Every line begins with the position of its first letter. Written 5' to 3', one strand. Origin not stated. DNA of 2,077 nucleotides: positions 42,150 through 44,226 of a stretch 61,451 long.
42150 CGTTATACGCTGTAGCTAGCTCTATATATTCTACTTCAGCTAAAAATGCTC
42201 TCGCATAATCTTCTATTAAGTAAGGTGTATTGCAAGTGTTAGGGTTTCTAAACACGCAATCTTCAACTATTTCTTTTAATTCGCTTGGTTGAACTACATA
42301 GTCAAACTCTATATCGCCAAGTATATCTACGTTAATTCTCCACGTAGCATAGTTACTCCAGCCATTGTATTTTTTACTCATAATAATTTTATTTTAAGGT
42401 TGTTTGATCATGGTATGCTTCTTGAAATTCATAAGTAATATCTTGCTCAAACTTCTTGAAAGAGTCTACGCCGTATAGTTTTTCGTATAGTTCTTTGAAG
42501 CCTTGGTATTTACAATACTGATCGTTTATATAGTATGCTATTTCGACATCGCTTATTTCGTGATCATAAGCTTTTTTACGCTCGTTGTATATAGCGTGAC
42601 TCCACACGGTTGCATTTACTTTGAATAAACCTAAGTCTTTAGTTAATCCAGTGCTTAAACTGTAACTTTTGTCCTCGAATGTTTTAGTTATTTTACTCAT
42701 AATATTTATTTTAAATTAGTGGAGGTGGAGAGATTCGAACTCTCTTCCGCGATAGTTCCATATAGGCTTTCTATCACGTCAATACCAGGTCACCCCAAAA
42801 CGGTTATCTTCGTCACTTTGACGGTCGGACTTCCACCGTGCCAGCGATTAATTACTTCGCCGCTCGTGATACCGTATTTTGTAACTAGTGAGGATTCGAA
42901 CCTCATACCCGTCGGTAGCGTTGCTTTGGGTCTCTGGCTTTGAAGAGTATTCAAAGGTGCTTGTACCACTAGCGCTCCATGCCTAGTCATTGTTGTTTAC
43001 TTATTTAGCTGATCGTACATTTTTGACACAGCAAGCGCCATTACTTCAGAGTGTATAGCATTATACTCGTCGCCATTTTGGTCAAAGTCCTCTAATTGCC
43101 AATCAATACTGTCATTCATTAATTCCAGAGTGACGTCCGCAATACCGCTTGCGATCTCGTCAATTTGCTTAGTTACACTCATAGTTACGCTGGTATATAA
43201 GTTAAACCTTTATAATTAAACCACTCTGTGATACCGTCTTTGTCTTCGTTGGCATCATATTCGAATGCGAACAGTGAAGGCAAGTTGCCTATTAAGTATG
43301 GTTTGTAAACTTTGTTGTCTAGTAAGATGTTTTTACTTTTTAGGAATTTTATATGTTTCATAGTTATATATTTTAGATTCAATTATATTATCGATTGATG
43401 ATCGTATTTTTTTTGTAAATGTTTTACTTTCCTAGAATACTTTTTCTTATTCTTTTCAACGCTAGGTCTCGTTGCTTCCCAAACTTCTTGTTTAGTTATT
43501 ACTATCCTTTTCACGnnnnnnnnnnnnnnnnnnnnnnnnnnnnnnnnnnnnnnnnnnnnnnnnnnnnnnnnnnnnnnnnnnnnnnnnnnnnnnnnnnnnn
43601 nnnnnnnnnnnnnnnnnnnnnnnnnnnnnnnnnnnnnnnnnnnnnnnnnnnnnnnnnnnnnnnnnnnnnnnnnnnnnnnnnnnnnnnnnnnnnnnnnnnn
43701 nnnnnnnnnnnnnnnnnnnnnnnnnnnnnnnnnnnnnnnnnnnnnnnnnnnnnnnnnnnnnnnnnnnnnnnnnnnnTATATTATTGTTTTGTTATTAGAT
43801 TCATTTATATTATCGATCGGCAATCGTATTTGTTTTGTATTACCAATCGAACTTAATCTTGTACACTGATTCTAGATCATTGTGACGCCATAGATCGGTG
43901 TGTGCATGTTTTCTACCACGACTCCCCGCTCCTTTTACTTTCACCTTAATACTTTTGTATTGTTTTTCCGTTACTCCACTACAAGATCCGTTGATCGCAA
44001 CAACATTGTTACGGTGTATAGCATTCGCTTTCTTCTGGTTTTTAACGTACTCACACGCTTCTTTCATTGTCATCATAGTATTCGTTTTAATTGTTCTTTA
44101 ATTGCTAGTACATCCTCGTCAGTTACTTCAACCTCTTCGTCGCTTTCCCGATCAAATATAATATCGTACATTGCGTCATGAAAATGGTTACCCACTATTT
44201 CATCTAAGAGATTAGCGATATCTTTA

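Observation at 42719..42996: GC-rich structured RNA locus: two noncanonical tRNA-like genes, one resembling a minimal tmRNA tRNA-like domain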

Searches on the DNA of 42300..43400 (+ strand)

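Call 4: search_dna_similar(query=window:42400-43300:+, collection=phages, mode=near, max_rows=40)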
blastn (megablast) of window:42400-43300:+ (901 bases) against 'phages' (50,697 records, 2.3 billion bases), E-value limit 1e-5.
No match.

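Call 5: search_rna_families(source=window, start=42300, end=43400, threshold=evalue, max_evalue=10, show_alignments=6)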
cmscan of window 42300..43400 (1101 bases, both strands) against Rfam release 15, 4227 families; matches with E-value up to 10: 2.
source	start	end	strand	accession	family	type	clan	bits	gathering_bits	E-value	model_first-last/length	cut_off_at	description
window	42717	42796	-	RF00023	tmRNA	Gene;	CL00001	51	47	6.3e-19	1-374/374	no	transfer-messenger RNA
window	42728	42744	+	RF04351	Plastid-psbl-rps4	Cis-reg;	-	16.7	68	2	9-25/53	no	Plastid-psbl-rps4 3UTR RNA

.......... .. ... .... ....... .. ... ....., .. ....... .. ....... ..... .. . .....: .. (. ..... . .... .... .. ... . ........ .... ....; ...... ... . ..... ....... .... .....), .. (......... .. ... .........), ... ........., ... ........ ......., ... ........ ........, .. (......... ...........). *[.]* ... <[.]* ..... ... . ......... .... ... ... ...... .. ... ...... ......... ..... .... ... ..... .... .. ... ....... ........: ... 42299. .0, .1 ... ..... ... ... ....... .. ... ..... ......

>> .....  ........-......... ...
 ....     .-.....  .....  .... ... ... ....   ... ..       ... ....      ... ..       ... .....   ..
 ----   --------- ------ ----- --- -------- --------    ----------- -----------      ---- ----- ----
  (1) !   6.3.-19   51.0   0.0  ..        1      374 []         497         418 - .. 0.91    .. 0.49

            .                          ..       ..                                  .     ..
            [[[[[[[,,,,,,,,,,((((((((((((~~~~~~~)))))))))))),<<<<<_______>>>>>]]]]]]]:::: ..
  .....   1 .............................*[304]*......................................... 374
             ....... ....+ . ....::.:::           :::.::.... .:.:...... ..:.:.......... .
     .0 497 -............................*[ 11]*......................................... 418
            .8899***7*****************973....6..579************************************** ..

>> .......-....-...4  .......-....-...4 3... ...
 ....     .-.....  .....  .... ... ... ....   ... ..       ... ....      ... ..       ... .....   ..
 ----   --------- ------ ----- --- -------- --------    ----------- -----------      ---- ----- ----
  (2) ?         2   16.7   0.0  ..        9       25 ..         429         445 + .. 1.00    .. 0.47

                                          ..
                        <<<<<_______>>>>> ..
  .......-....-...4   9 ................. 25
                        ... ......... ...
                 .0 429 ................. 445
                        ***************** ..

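Call 9: search_dna_similar(query=window:42600-43100:+, collection=phages, mode=distant, max_rows=40)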
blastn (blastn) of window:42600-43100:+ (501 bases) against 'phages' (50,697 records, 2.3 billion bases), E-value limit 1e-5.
No match.

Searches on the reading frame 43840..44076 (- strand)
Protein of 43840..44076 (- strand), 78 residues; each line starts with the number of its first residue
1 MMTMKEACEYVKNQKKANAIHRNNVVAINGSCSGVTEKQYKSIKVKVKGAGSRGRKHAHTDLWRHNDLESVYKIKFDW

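Call 56: search_protein_families(library=phrogs, proteins=[window:43840-44076:-], max_evalue=0.001)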
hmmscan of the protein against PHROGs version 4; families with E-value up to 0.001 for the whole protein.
window:43840-44076:- (78 aa): 0 families

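Call 79: search_protein_families(library=pfam, proteins=[window:43840-44076:-], max_evalue=0.1)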
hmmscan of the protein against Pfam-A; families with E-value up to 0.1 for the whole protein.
window:43840-44076:- (78 aa): 1 family
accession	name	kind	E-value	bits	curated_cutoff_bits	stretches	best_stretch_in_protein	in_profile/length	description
PF12869.13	tRNA_anti-like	-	0.051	13.6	23.5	1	13-36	113-136/146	tRNA_anti-like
